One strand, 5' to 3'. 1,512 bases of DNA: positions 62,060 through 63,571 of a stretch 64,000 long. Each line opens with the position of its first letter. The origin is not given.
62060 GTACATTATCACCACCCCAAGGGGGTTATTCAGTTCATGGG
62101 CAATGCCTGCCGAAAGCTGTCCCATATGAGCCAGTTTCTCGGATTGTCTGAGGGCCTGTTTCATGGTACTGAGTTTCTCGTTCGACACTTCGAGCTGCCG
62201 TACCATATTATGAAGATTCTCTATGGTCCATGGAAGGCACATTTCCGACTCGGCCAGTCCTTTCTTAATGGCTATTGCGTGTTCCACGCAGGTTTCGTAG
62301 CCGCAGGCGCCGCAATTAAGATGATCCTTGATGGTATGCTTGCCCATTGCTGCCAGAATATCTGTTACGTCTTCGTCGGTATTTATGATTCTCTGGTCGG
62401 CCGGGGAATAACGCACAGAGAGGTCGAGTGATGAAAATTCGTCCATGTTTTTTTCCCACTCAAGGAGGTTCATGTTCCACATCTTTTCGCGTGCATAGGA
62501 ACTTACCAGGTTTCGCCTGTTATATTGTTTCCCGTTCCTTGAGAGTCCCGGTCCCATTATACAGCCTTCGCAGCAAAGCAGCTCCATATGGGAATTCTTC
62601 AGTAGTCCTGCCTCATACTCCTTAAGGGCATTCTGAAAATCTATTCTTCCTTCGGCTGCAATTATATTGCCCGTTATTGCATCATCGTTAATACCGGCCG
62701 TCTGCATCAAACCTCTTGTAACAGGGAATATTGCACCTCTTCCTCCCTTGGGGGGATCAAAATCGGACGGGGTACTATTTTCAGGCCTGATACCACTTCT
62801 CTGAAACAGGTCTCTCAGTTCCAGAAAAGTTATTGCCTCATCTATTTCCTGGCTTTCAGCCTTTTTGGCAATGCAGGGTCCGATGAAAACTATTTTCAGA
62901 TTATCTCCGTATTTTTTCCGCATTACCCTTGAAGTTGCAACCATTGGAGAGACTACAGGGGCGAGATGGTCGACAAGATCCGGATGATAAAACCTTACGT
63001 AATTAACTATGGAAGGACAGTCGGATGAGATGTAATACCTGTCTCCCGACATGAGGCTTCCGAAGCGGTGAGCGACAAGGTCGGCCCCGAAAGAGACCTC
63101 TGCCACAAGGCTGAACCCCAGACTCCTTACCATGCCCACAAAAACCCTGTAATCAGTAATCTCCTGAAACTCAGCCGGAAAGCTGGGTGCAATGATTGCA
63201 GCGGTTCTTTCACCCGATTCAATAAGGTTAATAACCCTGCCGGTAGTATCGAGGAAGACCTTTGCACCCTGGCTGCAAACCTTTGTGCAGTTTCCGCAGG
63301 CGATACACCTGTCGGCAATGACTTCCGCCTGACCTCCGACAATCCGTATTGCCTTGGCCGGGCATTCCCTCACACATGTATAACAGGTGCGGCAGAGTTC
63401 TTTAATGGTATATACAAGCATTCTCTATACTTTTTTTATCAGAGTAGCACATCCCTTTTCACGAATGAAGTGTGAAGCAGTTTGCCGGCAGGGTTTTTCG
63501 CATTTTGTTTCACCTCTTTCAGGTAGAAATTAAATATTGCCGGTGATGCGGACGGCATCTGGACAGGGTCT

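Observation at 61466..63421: HydS-type sensory [FeFe]-hydrogenase domain fused directly to a histidine-kinase transmitter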

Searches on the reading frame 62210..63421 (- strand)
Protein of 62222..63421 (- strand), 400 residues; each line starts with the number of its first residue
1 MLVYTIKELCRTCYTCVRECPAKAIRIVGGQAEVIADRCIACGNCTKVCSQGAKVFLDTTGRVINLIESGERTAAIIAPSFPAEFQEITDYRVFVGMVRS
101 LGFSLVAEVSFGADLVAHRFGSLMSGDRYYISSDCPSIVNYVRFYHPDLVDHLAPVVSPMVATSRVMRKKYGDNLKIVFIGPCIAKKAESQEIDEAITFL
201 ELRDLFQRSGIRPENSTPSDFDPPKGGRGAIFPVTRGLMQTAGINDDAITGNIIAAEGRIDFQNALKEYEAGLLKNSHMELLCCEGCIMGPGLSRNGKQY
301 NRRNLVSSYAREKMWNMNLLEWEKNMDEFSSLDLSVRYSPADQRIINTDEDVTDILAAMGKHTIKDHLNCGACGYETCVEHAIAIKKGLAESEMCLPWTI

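Call 18: search_solved_structures(query=window:62222-63421:-, max_evalue=0.001, show_alignments=5)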
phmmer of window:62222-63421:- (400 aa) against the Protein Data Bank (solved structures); distinct sequences matched with E-value up to 0.001: 56.
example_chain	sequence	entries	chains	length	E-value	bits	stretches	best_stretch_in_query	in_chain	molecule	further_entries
7p5h_A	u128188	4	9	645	3.5e-19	72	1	33-226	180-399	Fe-hydrogenase, subunit alpha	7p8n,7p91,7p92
8a6t_A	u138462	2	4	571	2.3e-14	56.1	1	34-244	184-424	Electron bifurcating hydrogenase subunit HydA1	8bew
7qv7_D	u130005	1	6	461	2.4e-14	56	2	69-242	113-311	Hydrogen dependent carbon dioxide reductase subunit HydA2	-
7q4v_A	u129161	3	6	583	1.8e-12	49.9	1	38-242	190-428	Iron hydrogenase HydA1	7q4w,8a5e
9rkm_A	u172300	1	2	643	1.3e-11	47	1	4-242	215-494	[FeFe]-hydrogenase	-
30jk_A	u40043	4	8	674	1.5e-11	46.8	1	4-242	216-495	[FeFe]-hydrogenase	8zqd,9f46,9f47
6glz_A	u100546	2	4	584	1.6e-11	46.7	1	27-252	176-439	Iron hydrogenase 1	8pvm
7qhf_A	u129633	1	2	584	7.7e-11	44.5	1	27-252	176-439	Iron hydrogenase 1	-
6gm4_A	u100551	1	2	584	1.1e-10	44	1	27-252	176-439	Iron hydrogenase 1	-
6gly_A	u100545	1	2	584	2.1e-10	43.1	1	27-252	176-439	Iron hydrogenase 1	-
6gm1_A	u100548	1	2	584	2.2e-10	43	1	27-252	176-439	Iron hydrogenase 1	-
6gm3_A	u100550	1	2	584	2.2e-10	43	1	27-252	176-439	Iron hydrogenase 1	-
1c4a_A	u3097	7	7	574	2.3e-10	42.9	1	27-243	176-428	PROTEIN (FE-ONLY HYDROGENASE) | PROTEIN (PERIPLASMIC HYDROGENASE 1) | Iron hydrogenase 1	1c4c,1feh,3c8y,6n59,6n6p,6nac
6gm0_A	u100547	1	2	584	2.5e-10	42.8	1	27-252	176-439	Iron hydrogenase 1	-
6gm8_A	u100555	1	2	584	2.5e-10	42.8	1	27-252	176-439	Iron hydrogenase 1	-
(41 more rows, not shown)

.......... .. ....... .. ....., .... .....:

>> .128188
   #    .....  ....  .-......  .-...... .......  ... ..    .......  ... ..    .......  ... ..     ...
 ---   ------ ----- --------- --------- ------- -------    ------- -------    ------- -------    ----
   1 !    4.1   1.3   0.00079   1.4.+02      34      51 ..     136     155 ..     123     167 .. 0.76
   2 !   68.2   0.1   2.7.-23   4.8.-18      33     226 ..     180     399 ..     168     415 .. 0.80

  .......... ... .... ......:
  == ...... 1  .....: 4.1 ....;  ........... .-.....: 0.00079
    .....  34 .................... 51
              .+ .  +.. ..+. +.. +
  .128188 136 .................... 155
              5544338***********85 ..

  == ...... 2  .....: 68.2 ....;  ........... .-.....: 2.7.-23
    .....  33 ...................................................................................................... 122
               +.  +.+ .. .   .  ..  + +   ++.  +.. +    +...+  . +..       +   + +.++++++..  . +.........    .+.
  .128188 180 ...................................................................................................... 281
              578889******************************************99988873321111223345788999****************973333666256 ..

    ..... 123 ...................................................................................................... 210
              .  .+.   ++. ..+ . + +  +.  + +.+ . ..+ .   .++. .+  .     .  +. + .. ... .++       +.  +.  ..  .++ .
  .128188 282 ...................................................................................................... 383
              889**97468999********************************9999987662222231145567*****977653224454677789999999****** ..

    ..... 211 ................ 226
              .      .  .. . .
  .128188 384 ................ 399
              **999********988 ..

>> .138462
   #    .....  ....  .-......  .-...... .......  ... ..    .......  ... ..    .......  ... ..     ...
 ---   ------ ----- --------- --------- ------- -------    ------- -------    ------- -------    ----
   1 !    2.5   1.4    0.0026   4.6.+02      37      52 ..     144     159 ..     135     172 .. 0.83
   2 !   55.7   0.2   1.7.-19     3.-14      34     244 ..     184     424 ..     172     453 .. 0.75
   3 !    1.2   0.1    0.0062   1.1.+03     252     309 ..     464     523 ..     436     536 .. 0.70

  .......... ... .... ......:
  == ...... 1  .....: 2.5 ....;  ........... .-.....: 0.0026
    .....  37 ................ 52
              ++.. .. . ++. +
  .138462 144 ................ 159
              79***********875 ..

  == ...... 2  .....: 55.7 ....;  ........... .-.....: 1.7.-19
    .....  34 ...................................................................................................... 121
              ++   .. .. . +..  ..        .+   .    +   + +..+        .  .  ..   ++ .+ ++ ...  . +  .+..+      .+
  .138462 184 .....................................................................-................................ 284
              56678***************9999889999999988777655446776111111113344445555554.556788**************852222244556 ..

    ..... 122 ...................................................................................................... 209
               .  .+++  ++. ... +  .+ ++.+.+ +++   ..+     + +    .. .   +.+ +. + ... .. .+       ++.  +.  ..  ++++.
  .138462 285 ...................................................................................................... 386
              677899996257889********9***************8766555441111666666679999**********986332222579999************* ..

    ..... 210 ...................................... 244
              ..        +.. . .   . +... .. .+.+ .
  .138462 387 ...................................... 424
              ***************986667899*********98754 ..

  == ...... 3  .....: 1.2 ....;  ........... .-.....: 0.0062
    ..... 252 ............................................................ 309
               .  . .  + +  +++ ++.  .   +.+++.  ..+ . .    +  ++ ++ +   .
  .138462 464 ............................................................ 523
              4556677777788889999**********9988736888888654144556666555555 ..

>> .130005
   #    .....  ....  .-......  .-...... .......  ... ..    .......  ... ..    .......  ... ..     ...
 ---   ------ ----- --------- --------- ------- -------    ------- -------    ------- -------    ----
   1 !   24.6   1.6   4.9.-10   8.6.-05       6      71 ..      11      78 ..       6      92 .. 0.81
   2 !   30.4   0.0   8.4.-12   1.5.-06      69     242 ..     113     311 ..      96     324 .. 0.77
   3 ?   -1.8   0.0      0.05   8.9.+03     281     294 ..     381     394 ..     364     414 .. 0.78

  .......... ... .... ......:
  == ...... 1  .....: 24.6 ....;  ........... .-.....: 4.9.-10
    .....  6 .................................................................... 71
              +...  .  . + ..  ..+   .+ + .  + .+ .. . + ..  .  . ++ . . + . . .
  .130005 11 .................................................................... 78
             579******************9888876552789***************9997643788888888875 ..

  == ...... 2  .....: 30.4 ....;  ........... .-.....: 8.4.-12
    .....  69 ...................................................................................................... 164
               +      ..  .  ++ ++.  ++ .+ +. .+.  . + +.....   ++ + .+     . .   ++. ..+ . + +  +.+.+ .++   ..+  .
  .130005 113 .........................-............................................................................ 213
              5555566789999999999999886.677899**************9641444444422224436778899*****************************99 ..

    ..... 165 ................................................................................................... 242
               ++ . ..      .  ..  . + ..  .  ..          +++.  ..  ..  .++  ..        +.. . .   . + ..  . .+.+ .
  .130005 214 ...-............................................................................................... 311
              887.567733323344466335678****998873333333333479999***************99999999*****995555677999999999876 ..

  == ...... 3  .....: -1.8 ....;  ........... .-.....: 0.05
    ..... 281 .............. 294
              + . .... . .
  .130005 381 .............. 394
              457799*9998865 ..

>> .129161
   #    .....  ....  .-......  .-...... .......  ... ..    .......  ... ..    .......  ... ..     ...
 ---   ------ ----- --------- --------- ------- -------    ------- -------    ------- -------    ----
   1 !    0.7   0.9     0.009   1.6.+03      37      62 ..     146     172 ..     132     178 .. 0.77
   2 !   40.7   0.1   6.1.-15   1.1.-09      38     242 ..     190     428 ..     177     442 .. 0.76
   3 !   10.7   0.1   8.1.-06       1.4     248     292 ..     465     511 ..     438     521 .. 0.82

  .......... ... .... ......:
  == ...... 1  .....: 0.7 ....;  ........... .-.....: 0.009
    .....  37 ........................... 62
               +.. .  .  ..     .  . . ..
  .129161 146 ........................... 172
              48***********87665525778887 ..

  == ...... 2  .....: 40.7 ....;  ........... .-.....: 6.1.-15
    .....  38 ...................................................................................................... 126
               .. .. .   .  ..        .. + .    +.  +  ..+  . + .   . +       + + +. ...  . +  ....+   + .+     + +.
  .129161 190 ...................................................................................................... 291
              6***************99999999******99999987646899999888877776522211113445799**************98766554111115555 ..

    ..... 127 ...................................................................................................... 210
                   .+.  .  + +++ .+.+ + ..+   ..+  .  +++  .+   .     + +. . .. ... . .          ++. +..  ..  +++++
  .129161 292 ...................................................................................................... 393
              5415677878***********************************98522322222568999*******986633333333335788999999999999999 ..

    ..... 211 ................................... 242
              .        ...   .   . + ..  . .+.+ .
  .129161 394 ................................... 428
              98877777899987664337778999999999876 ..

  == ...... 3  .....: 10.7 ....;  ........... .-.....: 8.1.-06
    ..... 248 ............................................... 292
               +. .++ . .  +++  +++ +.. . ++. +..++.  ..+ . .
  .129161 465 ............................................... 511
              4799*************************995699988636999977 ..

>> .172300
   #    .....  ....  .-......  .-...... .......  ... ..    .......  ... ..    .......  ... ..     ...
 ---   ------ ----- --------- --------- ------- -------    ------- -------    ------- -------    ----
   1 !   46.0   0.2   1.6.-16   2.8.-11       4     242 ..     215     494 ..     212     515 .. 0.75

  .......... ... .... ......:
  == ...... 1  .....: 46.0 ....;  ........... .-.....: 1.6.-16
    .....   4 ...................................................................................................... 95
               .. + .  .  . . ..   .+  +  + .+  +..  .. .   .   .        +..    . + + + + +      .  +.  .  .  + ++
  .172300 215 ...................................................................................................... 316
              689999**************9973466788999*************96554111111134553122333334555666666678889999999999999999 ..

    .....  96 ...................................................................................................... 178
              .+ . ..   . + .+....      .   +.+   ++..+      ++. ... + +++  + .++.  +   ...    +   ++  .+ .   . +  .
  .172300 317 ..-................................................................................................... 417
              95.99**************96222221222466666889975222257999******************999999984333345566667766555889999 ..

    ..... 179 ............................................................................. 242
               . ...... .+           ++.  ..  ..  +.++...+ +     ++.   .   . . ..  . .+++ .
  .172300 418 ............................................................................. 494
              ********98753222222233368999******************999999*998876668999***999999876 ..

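Call 30: search_protein_representatives(protein=window:62222-63421:-)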
Query: 400 residues. Proteins with E-value up to 0.001 (for the whole library): 4642; up to 1e-10: 2436; up to 1e-30: 932. The best 150 are listed.
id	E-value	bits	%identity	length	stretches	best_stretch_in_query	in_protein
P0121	1.2e-133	462.1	53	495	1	2-400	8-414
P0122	3.8e-124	430.8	51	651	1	2-400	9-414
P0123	7.5e-124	429.8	51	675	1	2-400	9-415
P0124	4.7e-123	427.2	52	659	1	2-400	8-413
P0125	1.6e-109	382.6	46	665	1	2-400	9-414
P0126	6.5e-107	374.0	46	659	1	3-399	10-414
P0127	1.2e-106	373.2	42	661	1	3-399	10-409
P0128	1.6e-105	369.5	43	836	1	2-399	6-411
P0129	1.3e-102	359.9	46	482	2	3-364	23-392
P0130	6.1e-102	357.7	43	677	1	2-400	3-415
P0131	6.9e-101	354.2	43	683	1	2-400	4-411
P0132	8.4e-101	353.9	41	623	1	4-400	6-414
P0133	1.0e-100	353.6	60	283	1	7-285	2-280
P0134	1.5e-100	353.1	43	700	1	3-400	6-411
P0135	1.4e-98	346.6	50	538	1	43-400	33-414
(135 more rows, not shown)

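Call 39: find_related_loci(query=A1, collection=genome_contigs, flank=10000)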
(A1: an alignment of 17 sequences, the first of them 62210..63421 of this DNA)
Query A1 (404 aa) in genome_contigs; peptide patterns used: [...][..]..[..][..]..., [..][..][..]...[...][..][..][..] (x = any residue, [..] = any of these).
600 stretches matched a pattern (row limit reached: there are more); 599 encode a relative of the query (tblastn E <= 1e-3); the best 80 are kept; 80 distinct loci.
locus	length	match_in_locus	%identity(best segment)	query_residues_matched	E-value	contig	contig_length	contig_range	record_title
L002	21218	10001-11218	74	1-404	0e+0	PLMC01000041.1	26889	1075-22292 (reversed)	MAG: Bacteroidales bacterium isolate fen_982 73.20120800_E3S.3_contig_1341, whole genome shotgun sequence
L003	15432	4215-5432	74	1-404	0e+0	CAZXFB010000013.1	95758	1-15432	MAG TPA_asm: uncultured Rikenellaceae bacterium isolate SRP272421_co4_225 genome assembly, contig: NODE_234_length_95758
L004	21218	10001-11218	73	1-404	0e+0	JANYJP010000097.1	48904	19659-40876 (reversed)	MAG: Bacteroidales bacterium isolate GL140_4_metabinner_12 GL140_4_k141_1772043, whole genome shotgun sequence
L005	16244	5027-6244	73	1-404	0e+0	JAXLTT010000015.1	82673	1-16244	MAG: Bacteroidales bacterium isolate STL-BAC11 C3.122.fa-15, whole genome shotgun sequence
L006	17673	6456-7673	72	1-404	0e+0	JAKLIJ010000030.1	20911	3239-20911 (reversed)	MAG: Bacteroidetes bacterium isolate RA.bin84 RA.bin84_30, whole genome shotgun sequence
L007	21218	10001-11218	72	1-404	0e+0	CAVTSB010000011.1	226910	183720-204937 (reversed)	MAG: uncultured Bacteroidales bacterium isolate MFD00905.bin.1.144 genome assembly, contig: contig_9117, whole genome sh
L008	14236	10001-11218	72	1-404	0e+0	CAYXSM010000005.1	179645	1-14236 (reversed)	MAG TPA_asm: uncultured Rikenellaceae bacterium isolate SRP241326_co1_357 genome assembly, contig: NODE_107_length_17964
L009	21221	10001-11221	68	1-404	0e+0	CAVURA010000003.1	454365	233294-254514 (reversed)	MAG: uncultured Bacteroidales bacterium isolate MFD01299.bin.1.197 genome assembly, contig: contig_12665, whole genome s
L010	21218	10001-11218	73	1-404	0e+0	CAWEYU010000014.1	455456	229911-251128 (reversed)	MAG: uncultured Bacteroidales bacterium isolate MFD05942.bin.1.356 genome assembly, contig: contig_64404, whole genome s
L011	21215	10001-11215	58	2-404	2e-166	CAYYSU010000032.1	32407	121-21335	MAG TPA_asm: uncultured Bacteroidales bacterium isolate binchicken_co59_185 genome assembly, contig: NODE_2470_length_32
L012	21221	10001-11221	57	1-404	5e-166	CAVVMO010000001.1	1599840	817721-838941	MAG: uncultured Bacteroidales bacterium isolate MFD04716.bin.1.418 genome assembly, contig: contig_21206, whole genome s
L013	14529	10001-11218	57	2-404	7e-166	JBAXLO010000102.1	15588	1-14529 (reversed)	MAG: Bacteroidota bacterium isolate ELA429 MAG429_102, whole genome shotgun sequence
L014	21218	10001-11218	58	2-404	7e-162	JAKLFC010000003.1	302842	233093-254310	MAG: Bacteroidetes bacterium isolate RA.bin148 RA.bin148_3, whole genome shotgun sequence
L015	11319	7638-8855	57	2-404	4e-162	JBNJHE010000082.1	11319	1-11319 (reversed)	MAG: Bacteroidota bacterium isolate Y22_14dBSe1.bin.11 NODE_2690_length_11319_cov_22.792068, whole genome shotgun sequen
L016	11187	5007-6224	58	2-404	2e-160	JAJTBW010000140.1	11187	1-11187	MAG: Sphingobacteriia bacterium isolate MS_R2_22 NODE_1243_length_11187_cov_5.497125, whole genome shotgun sequence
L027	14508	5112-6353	54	2-404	2e-147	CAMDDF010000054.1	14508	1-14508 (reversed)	MAG: Candidatus Kuenenia stuttgartiensis isolate MiH-14oct19-120 genome assembly, contig: MiH-14oct19-C8615, whole genom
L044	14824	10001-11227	52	2-403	2e-137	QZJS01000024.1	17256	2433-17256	MAG: Desulfobacteraceae bacterium isolate SURF_33 Ga0104751_1004824, whole genome shotgun sequence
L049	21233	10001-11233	52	2-403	4e-131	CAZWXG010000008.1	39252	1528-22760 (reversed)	MAG TPA_asm: uncultured Acidobacteriota bacterium isolate SRP192927_co7_510 genome assembly, contig: NODE_1503_length_39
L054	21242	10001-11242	48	1-404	3e-128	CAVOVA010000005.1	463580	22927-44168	MAG: uncultured Thermoleophilia bacterium isolate MFD09779.bin.2.149 genome assembly, contig: contig_20230, whole genome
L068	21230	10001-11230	41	2-404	2e-103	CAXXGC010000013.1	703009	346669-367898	MAG: Melioribacteraceae bacterium isolate c2877395-3ee6-4dac-bee1-9ee563c4f95a genome assembly, contig: contig_13, whole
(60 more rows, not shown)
